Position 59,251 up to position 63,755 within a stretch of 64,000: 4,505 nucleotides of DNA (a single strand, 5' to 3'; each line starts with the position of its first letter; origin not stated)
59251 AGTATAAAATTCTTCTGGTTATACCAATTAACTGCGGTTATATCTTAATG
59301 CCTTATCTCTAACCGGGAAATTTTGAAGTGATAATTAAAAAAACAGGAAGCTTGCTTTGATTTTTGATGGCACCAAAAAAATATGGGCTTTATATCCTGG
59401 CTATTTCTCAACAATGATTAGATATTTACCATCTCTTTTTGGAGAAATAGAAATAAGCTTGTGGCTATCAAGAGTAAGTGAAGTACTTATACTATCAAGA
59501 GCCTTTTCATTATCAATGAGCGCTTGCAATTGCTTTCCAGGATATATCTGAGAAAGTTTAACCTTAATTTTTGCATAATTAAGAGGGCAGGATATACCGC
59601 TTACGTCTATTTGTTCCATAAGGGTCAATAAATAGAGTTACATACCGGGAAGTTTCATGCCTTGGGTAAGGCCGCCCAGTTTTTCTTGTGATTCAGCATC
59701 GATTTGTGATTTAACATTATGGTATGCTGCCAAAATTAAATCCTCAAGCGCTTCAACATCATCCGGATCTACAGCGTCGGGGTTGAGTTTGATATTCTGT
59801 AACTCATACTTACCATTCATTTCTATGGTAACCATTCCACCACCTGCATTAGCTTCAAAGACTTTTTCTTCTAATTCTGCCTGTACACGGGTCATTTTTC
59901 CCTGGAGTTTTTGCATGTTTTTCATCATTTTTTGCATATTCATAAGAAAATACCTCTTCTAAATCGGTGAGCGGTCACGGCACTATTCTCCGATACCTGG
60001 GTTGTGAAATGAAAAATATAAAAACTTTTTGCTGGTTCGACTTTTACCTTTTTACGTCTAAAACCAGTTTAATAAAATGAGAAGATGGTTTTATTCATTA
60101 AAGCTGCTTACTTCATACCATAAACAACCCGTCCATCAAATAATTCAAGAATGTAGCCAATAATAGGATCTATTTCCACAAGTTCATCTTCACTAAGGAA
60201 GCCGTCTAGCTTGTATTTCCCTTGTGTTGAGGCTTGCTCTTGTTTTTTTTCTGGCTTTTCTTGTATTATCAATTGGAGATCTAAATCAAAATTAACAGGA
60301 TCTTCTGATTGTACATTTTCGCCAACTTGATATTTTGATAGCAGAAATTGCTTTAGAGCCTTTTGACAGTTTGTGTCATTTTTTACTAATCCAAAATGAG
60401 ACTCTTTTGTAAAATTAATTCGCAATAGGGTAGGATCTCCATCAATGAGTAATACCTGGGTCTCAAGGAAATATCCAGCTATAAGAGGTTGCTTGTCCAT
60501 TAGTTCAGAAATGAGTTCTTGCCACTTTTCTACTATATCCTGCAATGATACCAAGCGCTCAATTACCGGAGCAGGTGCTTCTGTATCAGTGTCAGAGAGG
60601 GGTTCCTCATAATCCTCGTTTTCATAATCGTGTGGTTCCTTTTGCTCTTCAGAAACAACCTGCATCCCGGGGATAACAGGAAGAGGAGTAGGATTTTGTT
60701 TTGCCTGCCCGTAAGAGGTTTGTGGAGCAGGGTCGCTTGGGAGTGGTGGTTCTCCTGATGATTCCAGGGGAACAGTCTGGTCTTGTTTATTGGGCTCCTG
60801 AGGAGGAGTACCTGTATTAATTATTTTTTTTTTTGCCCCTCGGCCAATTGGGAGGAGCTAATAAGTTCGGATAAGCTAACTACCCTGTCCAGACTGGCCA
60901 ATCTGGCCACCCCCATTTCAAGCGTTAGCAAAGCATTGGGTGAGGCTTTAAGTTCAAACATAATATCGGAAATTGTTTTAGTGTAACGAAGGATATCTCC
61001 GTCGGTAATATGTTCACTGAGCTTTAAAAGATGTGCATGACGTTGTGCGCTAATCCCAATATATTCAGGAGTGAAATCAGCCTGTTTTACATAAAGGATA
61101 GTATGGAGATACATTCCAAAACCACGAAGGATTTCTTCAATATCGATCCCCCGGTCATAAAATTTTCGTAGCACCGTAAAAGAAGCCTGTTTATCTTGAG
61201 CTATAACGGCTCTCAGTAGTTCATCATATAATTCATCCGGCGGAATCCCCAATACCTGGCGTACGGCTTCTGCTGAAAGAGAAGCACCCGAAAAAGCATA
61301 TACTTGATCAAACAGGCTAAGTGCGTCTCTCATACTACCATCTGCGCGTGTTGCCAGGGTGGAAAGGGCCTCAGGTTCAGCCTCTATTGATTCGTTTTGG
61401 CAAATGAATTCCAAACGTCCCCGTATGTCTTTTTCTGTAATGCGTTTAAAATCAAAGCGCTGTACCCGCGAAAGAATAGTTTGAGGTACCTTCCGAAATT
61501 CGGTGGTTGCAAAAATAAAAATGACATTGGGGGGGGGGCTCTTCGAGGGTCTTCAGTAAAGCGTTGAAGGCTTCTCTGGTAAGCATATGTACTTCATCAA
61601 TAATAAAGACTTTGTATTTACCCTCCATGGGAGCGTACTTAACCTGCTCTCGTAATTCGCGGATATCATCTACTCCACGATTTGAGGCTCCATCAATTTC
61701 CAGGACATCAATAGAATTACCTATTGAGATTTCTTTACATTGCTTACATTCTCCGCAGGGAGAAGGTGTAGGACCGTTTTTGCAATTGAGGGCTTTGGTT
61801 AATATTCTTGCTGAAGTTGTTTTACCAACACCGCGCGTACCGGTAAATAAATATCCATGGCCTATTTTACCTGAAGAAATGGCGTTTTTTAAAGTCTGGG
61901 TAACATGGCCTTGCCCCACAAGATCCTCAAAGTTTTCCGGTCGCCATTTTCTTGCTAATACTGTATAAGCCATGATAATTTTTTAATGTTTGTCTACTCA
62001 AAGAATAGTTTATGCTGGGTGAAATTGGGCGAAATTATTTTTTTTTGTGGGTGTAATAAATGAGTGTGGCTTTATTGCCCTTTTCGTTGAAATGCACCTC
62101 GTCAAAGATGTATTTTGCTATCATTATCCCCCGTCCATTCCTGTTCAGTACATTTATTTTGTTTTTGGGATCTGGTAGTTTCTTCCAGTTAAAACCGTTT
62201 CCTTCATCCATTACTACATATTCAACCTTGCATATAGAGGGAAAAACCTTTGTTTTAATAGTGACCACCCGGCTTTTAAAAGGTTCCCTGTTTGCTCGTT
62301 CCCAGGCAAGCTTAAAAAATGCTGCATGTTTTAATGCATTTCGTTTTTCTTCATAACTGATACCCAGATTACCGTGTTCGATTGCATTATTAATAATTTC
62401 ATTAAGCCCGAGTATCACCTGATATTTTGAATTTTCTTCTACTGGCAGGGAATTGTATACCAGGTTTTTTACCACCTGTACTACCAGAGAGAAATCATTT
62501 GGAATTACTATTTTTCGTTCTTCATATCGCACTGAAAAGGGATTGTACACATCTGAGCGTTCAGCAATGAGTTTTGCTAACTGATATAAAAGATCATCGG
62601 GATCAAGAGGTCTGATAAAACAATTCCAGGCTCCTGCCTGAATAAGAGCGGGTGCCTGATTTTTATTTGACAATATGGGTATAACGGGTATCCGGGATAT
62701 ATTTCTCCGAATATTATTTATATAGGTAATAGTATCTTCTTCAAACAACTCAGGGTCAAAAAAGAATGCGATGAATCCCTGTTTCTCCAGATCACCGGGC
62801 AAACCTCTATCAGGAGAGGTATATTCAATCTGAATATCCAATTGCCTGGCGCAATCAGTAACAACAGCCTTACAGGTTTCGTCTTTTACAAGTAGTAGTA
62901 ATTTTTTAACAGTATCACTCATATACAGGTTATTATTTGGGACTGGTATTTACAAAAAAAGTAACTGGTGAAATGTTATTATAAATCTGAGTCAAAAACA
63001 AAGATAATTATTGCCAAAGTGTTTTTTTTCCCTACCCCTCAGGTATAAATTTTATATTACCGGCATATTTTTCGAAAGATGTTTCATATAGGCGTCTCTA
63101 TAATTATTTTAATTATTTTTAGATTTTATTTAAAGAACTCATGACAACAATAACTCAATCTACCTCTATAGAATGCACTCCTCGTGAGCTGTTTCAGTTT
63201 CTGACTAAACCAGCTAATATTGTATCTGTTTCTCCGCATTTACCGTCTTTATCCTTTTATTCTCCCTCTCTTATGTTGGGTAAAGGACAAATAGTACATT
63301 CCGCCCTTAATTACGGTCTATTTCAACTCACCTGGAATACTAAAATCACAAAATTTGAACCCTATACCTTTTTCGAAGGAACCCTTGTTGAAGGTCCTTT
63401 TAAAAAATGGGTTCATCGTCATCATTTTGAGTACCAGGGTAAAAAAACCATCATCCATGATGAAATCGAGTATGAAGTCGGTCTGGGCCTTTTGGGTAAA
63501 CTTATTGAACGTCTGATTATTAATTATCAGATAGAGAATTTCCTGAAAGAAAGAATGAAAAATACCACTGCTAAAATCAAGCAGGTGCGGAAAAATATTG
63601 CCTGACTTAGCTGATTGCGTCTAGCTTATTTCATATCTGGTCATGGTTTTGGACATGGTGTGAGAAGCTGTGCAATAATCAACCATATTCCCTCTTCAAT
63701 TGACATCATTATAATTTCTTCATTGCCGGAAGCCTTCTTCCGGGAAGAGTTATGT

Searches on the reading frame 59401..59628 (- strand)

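Call 89: search_protein_families(library=ncbifam, proteins=[window:59401-59628:-], max_evalue=0.01)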
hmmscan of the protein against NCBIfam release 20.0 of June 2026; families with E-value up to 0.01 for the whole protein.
window:59401-59628:- (75 aa): 1 family
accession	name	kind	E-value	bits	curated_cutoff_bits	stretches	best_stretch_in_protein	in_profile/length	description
TIGR03527.1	selenium_YedF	equivalog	0.0066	16.3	110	1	7-67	1-60/194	sulfurtransferase-like selenium metabolism protein YedF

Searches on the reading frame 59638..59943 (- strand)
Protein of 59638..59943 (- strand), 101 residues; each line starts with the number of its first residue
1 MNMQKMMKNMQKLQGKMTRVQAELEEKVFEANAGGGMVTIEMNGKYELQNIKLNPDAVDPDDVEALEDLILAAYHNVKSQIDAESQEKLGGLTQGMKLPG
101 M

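Call 89: search_protein_families(library=ncbifam, proteins=[window:59638-59943:-], max_evalue=0.01)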
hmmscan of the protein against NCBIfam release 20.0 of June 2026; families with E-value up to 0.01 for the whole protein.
window:59638-59943:- (101 aa): 2 families
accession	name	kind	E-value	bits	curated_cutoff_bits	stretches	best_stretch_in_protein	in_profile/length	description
TIGR00103.1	DNA_YbaB_EbfC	equivalog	1.4e-23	83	49.45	1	2-101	7-104/104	YbaB/EbfC family nucleoid-associated protein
NF011218.0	PRK14625.1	equivalog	1.1e-15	57.9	151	1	3-88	4-89/109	hypothetical protein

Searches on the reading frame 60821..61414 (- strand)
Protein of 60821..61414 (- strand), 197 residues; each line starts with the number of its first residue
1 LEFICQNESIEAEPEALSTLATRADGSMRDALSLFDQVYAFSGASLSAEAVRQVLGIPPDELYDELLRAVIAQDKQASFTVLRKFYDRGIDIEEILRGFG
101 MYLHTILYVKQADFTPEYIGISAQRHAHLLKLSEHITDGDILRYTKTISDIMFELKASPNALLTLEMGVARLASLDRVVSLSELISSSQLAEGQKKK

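Call 12: search_protein_families(library=pfam, proteins=[window:60821-61414:-], max_evalue=0.001)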
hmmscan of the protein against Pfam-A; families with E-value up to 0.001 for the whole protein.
window:60821-61414:- (197 aa): 3 families
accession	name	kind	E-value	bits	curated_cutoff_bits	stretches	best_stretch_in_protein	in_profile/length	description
PF12169.13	DNA_pol3_gamma3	-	4.1e-17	62.7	24.4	1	46-184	1-139/143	DNA polymerase III subunits gamma and tau domain III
PF22608.2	DNAX_ATPase_lid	-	1.2e-15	57.5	27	1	1-43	6-48/49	DNA polymerase III clamp loader subunit, ATPase lid domain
PF21960.2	RCF1-5-like_lid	-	0.00058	20.2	27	0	2-32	4-35/43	RCF1/5-like, AAA+ ATPase lid domain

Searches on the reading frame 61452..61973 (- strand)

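Call 12: search_protein_families(library=pfam, proteins=[window:61452-61973:-], max_evalue=0.001)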
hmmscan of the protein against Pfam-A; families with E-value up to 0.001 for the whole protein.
window:61452-61973:- (173 aa): 12 families
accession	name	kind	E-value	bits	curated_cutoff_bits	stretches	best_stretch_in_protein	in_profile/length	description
PF13177.12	DNA_pol3_delta2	-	4.8e-38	131.1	27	1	21-156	2-138/161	DNA polymerase III, delta subunit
PF05496.18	RuvB_N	-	1.1e-07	32.2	27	1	11-74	2-69/159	Holliday junction DNA helicase RuvB P-loop domain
PF00004.35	AAA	-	2.5e-07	31.6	21.2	1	42-146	2-95/131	ATPase family associated with various cellular activities (AAA)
PF13401.12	AAA_22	-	3.9e-07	30.9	27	1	42-144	9-109/130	AAA domain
PF07728.20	AAA_5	-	1.5e-05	25.5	22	1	42-145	3-92/139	AAA domain (dynein-related subfamily)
PF13173.12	AAA_14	-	6.1e-05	23.5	27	1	42-153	6-94/129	AAA domain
PF07724.20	AAA_2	-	0.00012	22.6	27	1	42-145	7-101/166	AAA domain (Cdc48 subfamily)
PF13604.12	AAA_30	-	0.00014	22.1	27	1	42-145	22-114/191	AAA domain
PF12775.13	AAA_7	-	0.00022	21.3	25.8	0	107-138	88-119/181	P-loop containing dynein motor region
PF13191.12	AAA_16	-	0.00026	22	32.6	0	18-79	2-63/167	AAA ATPase domain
PF06068.19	TIP49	-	0.00034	20.3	23.8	0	122-146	277-301/347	TIP49 P-loop domain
PF04851.21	ResIII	-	0.00081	19.8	22.5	0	100-144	114-151/164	Type III restriction enzyme, res subunit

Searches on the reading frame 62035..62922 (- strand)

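Call 12: search_protein_families(library=pfam, proteins=[window:62035-62922:-], max_evalue=0.001)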
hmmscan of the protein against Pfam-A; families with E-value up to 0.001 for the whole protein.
window:62035-62922:- (295 aa): 1 family
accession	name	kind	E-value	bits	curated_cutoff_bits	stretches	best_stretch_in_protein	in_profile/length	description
PF13581.12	HATPase_c_2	-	1.6e-12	48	27.4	1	147-288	11-126/127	Histidine kinase-like ATPase domain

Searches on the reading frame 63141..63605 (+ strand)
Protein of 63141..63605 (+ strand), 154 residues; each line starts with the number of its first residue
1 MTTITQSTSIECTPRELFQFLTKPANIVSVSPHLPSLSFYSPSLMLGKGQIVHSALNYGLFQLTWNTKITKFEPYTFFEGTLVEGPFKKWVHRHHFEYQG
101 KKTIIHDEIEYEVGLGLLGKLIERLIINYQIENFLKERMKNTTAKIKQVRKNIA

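Call 12: search_protein_families(library=pfam, proteins=[window:63141-63605:+], max_evalue=0.001)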
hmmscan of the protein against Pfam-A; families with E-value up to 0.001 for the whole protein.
window:63141-63605:+ (154 aa): 2 families
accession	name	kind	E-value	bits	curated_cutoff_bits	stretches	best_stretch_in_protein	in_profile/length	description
PF03364.25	Polyketide_cyc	-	1.6e-05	25.6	23.4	1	11-134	2-125/126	Polyketide cyclase / dehydrase and lipid transport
PF10604.15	Polyketide_cyc2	-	8e-05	23.4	27.4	1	1-145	1-140/142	Polyketide cyclase / dehydrase and lipid transport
